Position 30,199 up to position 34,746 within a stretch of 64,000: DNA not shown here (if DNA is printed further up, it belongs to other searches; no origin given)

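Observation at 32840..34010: RND efflux permease with a ~390-aa antiparallel coiled-coil hairpin inserted in the first extracytoplasmic loop, and no adaptor gene nearby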

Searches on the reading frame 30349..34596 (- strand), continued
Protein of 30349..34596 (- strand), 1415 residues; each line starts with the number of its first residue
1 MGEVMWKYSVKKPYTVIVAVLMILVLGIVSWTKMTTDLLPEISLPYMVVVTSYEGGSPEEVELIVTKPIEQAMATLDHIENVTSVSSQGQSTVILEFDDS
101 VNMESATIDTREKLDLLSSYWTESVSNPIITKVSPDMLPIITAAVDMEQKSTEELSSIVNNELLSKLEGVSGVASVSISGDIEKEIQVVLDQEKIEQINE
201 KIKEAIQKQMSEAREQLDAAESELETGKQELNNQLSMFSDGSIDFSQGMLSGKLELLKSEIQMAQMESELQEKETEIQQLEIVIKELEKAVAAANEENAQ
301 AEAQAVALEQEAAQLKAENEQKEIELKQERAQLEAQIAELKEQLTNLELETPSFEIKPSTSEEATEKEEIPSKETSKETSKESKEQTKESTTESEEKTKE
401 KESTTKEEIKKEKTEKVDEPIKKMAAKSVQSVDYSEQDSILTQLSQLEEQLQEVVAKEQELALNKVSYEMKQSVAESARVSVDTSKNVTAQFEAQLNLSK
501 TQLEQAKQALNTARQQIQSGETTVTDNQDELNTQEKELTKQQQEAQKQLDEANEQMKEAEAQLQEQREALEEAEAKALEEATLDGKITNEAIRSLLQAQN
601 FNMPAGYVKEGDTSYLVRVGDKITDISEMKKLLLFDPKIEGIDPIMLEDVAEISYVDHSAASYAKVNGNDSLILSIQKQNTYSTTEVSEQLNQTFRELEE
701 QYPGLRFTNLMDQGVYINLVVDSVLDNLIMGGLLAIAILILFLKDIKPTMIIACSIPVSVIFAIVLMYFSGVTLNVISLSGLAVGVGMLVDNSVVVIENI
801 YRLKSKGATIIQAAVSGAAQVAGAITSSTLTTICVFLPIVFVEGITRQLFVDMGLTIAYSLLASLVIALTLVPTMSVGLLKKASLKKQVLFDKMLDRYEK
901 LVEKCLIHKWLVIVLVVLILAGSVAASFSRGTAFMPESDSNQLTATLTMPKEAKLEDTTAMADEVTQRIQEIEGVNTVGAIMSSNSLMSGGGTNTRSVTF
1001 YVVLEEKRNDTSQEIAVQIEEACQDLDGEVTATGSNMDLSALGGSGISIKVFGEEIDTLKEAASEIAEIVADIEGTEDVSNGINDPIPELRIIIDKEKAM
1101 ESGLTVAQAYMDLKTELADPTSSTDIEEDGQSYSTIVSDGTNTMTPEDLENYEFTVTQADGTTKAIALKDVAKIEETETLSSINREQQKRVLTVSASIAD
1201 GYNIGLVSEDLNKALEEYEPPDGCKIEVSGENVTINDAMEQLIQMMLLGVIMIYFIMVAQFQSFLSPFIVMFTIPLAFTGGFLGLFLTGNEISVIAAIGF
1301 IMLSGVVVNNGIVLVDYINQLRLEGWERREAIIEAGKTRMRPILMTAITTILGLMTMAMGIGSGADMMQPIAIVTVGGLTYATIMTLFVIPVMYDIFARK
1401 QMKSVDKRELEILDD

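Call 11: find_homologous_proteins(query=window:30349-34596:-, max_evalue=1e-10)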
Query window:30349-34596:- (1415 aa): 1819 proteins with E <= 1e-10 among 8000 candidates; the best 120 are listed.
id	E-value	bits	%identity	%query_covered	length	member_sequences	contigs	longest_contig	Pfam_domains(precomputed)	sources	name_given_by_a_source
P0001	0.0e+0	2913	99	100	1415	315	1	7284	PF03176.22,PF00873.26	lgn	-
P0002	0.0e+0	2784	94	100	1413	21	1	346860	PF03176.22,PF00873.26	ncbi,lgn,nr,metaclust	ncbi:Swarming motility protein SwrC [Clostridiales bacterium CHKCI001]|nr:Swarming motility protein 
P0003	0.0e+0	2603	88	100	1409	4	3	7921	PF00873.26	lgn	-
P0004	0.0e+0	2251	76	100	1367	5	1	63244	PF03176.22,PF00873.26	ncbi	-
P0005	0.0e+0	2153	70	100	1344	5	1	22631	PF03176.22,PF00873.26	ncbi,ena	-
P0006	0.0e+0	1855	62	99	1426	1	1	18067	PF03176.22,PF00873.26,PF28019.1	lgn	-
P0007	0.0e+0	1851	63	99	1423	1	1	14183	PF03176.22,PF00873.26,PF28019.1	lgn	-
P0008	0.0e+0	1658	58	100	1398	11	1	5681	PF03176.22,PF00873.26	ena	-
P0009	0.0e+0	1652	57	100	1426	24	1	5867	PF03176.22,PF00873.26,PF28019.1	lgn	-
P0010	0.0e+0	1619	57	100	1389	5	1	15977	PF00873.26,PF28019.1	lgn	-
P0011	0.0e+0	1551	55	100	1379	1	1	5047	PF00873.26,PF28019.1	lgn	-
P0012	0.0e+0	1491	53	100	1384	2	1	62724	PF00873.26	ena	-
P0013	0.0e+0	1483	53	100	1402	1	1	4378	PF00873.26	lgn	-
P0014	0.0e+0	1473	53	100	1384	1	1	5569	PF00873.26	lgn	-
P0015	0.0e+0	1409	49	100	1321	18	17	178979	PF00873.26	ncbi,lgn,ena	-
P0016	0.0e+0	1404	51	100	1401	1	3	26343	PF07926.18,PF00873.26,PF24161.2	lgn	-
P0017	0.0e+0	1403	50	100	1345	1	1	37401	PF00873.26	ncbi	-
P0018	0.0e+0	1391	51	100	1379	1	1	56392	PF00873.26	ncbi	ncbi:MAG: efflux RND transporter permease subunit [Lachnospiraceae bacterium]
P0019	0.0e+0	1387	48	100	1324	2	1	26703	PF03176.22,PF00873.26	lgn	-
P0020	0.0e+0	1386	52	78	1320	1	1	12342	PF00873.26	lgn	-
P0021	0.0e+0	1378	49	100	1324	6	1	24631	PF03176.22,PF00873.26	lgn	-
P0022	0.0e+0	1377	49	99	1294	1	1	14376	PF00873.26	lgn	-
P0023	0.0e+0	1371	55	68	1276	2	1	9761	PF03176.22,PF00873.26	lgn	-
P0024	0.0e+0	1369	58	64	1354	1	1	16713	PF03176.22,PF00873.26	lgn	-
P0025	0.0e+0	1366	49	99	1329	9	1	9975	PF00873.26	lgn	-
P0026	0.0e+0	1365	48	99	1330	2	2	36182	PF03176.22,PF00873.26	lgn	-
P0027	0.0e+0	1348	55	66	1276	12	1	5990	PF03176.22,PF00873.26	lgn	-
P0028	0.0e+0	1345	47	100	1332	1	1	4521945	PF27881.1,PF00873.26,PF28019.1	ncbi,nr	ncbi:RND multidrug efflux transporter [Lachnospiraceae bacterium KM106-2]|nr:RND multidrug efflux tr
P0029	0.0e+0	1336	49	100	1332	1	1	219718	PF03176.22,PF00873.26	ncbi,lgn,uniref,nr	ncbi:efflux RND transporter permease subunit [Anaeromicropila populeti]|uniref:Multidrug efflux pump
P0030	0.0e+0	1320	48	100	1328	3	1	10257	PF00873.26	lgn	-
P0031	0.0e+0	1284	46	100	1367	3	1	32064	PF00873.26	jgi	jgi:HAE1 family hydrophobic/amphiphilic exporter-1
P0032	0.0e+0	1279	47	100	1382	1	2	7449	PF03176.22,PF00873.26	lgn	-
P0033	0.0e+0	1276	47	99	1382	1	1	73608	PF03176.22,PF00873.26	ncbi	ncbi:MAG: efflux RND transporter permease subunit [Oliverpabstia sp.]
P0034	0.0e+0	1273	45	99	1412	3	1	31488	PF03176.22,PF00873.26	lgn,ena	-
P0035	0.0e+0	1267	46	99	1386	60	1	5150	PF03176.22,PF00873.26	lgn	-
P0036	0.0e+0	1266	54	65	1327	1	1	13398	PF00873.26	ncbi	-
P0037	0.0e+0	1261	46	100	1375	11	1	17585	PF03176.22,PF00873.26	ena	-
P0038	0.0e+0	1256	45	100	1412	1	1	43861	PF03176.22,PF00873.26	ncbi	-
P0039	0.0e+0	1255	45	100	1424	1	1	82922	PF00873.26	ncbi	-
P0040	0.0e+0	1253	46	100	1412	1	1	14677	PF03176.22,PF00873.26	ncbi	-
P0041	0.0e+0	1250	46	100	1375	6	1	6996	PF03176.22,PF00873.26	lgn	-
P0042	0.0e+0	1250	45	100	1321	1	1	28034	PF03176.22,PF27881.1,PF00873.26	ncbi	-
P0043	0.0e+0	1247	46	100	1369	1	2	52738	PF03176.22,PF00873.26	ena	-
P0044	0.0e+0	1247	47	100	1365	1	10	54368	PF03176.22,PF00873.26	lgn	-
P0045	0.0e+0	1246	46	100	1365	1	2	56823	PF00873.26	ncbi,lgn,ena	-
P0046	0.0e+0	1246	47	100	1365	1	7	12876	PF03176.22,PF00873.26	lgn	-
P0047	0.0e+0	1246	50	67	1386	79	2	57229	PF00873.26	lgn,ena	-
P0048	0.0e+0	1245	47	100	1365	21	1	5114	PF03176.22,PF00873.26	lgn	-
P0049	0.0e+0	1245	47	100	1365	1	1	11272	PF03176.22,PF00873.26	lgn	-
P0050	0.0e+0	1244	47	100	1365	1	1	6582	PF00873.26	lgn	-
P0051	0.0e+0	1244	46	100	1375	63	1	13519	PF03176.22,PF00873.26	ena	-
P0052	0.0e+0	1244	47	100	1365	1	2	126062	PF03176.22,PF00873.26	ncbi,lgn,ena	-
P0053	0.0e+0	1244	47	100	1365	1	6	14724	PF03176.22,PF00873.26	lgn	-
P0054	0.0e+0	1244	47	100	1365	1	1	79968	PF03176.22,PF00873.26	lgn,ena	-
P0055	0.0e+0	1244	46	100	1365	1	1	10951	PF03176.22,PF00873.26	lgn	-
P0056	0.0e+0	1244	46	100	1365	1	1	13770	PF03176.22,PF00873.26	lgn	-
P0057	0.0e+0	1243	47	100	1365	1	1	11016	PF00873.26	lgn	-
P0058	0.0e+0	1243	46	100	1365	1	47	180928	PF00873.26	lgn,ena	-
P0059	0.0e+0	1243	46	100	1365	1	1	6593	PF03176.22,PF00873.26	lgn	-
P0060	0.0e+0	1243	46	100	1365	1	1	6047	PF00873.26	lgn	-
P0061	0.0e+0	1243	46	100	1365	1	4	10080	PF00873.26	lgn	-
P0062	0.0e+0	1243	46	100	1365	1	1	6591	PF00873.26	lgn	-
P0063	0.0e+0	1243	46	100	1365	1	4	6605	PF00873.26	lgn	-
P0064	0.0e+0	1243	46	100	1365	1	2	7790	PF03176.22,PF00873.26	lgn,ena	-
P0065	0.0e+0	1243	46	100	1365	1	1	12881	PF00873.26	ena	-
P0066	0.0e+0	1243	46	100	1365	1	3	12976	PF03176.22,PF00873.26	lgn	-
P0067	0.0e+0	1243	46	100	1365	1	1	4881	PF03176.22,PF00873.26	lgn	-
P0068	0.0e+0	1242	46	100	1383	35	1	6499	PF03176.22,PF00873.26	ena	-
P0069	0.0e+0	1242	46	100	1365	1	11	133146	PF03176.22,PF00873.26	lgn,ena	-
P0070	0.0e+0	1242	46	100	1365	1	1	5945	PF00873.26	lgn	-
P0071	0.0e+0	1242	46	100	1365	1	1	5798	PF03176.22,PF00873.26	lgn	-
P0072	0.0e+0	1242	46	100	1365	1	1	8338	PF00873.26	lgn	-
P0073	0.0e+0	1242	46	100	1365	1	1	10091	PF03176.22,PF00873.26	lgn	-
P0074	0.0e+0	1242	46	100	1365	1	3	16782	PF03176.22,PF00873.26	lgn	-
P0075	0.0e+0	1242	46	100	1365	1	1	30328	PF00873.26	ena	-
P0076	0.0e+0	1241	46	100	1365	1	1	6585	PF03176.22,PF00873.26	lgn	-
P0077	0.0e+0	1241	46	100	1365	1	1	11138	PF03176.22,PF00873.26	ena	-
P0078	0.0e+0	1241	46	100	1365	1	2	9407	PF00873.26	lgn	-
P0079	0.0e+0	1241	46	100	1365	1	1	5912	PF00873.26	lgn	-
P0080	0.0e+0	1241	46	100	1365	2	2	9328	PF03176.22,PF00873.26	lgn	-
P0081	0.0e+0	1240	46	100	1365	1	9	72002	PF00873.26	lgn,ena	-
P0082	0.0e+0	1240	45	99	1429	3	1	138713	PF03176.22,PF00873.26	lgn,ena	-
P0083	0.0e+0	1240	46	100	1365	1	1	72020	PF00873.26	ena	-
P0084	0.0e+0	1240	46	100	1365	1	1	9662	PF00873.26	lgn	-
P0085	0.0e+0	1238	46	100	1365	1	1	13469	PF00873.26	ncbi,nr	ncbi:MAG: efflux RND transporter permease subunit [Lachnospiraceae bacterium]|nr:efflux RND transpor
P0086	0.0e+0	1238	47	99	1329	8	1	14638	PF00873.26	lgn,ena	-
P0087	0.0e+0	1238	47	99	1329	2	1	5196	PF00873.26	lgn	-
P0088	0.0e+0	1238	46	100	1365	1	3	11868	PF00873.26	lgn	-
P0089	0.0e+0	1238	46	100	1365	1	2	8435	PF00873.26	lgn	-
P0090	0.0e+0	1238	46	100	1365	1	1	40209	PF00873.26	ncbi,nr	ncbi:MAG: efflux RND transporter permease subunit [Oliverpabstia sp.]|nr:efflux RND transporter perm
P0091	0.0e+0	1237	45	99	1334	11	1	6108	PF00873.26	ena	-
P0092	0.0e+0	1237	46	100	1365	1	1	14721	PF03176.22,PF00873.26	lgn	-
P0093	0.0e+0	1237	46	100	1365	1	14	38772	PF03176.22,PF00873.26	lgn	-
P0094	0.0e+0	1236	52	65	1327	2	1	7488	PF00873.26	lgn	-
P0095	0.0e+0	1235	52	65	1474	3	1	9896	PF00873.26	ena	-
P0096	0.0e+0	1234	46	99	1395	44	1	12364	PF00873.26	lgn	-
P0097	0.0e+0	1233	46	99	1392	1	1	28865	PF03176.22,PF00873.26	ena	-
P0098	0.0e+0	1232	52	65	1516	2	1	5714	PF00873.26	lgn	-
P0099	0.0e+0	1231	46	99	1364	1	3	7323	PF03176.22,PF00873.26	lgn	-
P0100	0.0e+0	1230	46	99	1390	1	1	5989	PF00873.26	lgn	-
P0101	0.0e+0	1228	45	100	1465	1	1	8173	PF03176.22,PF00873.26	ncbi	-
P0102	0.0e+0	1224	47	99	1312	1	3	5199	PF00873.26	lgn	-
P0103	0.0e+0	1224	45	99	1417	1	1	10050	PF03176.22,PF00873.26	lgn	-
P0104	0.0e+0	1221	46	99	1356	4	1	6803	PF03176.22,PF02355.23,PF00873.26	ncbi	-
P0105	0.0e+0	1221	53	65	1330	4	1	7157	PF00873.26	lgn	-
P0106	0.0e+0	1220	44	99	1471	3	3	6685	PF03176.22,PF00873.26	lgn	-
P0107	0.0e+0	1218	46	99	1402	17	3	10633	PF03176.22,PF00873.26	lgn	-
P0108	0.0e+0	1218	51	68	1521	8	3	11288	PF03176.22,PF00873.26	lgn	-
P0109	0.0e+0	1218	46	99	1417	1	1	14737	PF03176.22,PF00873.26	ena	-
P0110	0.0e+0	1217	48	21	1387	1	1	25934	PF03176.22,PF10186.15,PF00873.26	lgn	-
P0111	0.0e+0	1217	44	99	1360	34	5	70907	PF03176.22,PF00873.26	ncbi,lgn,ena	-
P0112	0.0e+0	1217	44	100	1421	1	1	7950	PF00873.26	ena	-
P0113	0.0e+0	1216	44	100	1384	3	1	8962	PF03176.22,PF00873.26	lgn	-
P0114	0.0e+0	1216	45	99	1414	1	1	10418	PF03176.22,PF00873.26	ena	-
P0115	0.0e+0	1216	44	100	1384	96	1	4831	PF03176.22,PF00873.26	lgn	-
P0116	0.0e+0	1216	52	65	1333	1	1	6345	PF00873.26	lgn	-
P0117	0.0e+0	1215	45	99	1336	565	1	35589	PF03176.22,PF00873.26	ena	-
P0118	0.0e+0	1214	45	99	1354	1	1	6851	PF03176.22,PF02355.23,PF00873.26,PF24161.2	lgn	-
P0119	0.0e+0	1213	45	99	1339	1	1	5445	PF03176.22,PF00873.26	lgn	-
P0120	0.0e+0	1213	45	99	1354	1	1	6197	PF03176.22,PF02355.23,PF00873.26,PF24161.2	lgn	-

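Call 13: search_protein_families(library=pfam, proteins=[P0028, P0016, P0006, P0118], max_evalue=0.01)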
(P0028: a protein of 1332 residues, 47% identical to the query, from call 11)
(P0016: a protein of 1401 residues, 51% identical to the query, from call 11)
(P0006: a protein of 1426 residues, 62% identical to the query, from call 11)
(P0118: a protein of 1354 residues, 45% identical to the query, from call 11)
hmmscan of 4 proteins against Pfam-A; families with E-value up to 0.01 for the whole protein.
P0028 (1332 aa): 2 families
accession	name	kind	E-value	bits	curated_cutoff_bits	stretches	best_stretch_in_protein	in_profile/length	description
PF00873.25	ACR_tran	-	6.1e-224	746.4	28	2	498-1313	196-1020/1021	AcrB/AcrD/AcrF family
PF21007.2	FBF1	-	0.00094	18.3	45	1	321-496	284-453/524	Fas-binding factor 1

P0016 (1401 aa): 2 families
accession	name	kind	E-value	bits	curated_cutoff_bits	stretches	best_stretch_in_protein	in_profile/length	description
PF00873.25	ACR_tran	-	9.4e-207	689.5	28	2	571-1383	195-1020/1021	AcrB/AcrD/AcrF family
PF07926.17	TPR_MLP1_2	-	3.9e-06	27.4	36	1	281-350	59-128/129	TPR/MLP1/MLP2-like protein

P0006 (1426 aa): 2 families
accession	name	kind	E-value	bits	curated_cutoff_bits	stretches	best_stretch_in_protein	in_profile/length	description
PF00873.25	ACR_tran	-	1.5e-208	695.4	28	2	596-1408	197-1020/1021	AcrB/AcrD/AcrF family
PF03176.21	MMPL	-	2.1e-07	30.7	20.5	2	1222-1412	110-306/333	MMPL family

P0118 (1354 aa): 4 families
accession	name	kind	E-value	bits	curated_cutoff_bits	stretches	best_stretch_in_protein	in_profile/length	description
PF00873.25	ACR_tran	-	6.5e-215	716.5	28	2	530-1343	199-1020/1021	AcrB/AcrD/AcrF family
PF03176.21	MMPL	-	8.4e-16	58.3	20.5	2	1008-1346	3-305/333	MMPL family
PF02355.23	SecD_SecF_C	-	1.2e-05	25.2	20.5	1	1185-1342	30-185/189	Protein export membrane protein SecD/SecF, C-terminal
PF01037.27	AsnC_trans_reg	-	0.0077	16.6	25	0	905-931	11-37/73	Lrp/AsnC ligand binding domain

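Call 20: find_related_loci(query=window:30349-34596:-, collection=genome_contigs, flank=10000)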
Query window:30349-34596:- (1415 aa) in genome_contigs; peptide patterns used: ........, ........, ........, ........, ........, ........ (x = any residue, [..] = any of these).
62 stretches matched a pattern; 5 encode a relative of the query (tblastn E <= 1e-3); 5 distinct loci.
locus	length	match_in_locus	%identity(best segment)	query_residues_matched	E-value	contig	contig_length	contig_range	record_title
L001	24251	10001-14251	94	1-1415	0e+0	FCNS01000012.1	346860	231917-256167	Clostridiales bacterium CHKCI001 isolate CHKC1 genome assembly, contig: {contig12}, whole genome shotgun sequence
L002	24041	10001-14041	70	2-1415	0e+0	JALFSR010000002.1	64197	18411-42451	MAG: Clostridiales bacterium isolate SUG976 k141_204363, whole genome shotgun sequence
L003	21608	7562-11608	51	7-1405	0e+0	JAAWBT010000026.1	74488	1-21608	MAG: Lachnospiraceae bacterium isolate ABMPRH_296_4 k141_580183, whole genome shotgun sequence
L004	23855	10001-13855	45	8-1404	0e+0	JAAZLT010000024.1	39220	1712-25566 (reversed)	MAG: Clostridiales bacterium isolate AS23ysBPME_249 24944_AS23, whole genome shotgun sequence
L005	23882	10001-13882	40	5-1415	0e+0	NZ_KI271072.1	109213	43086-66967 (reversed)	Eubacterium ramulus ATCC 29099 Scaffold1027, whole genome shotgun sequence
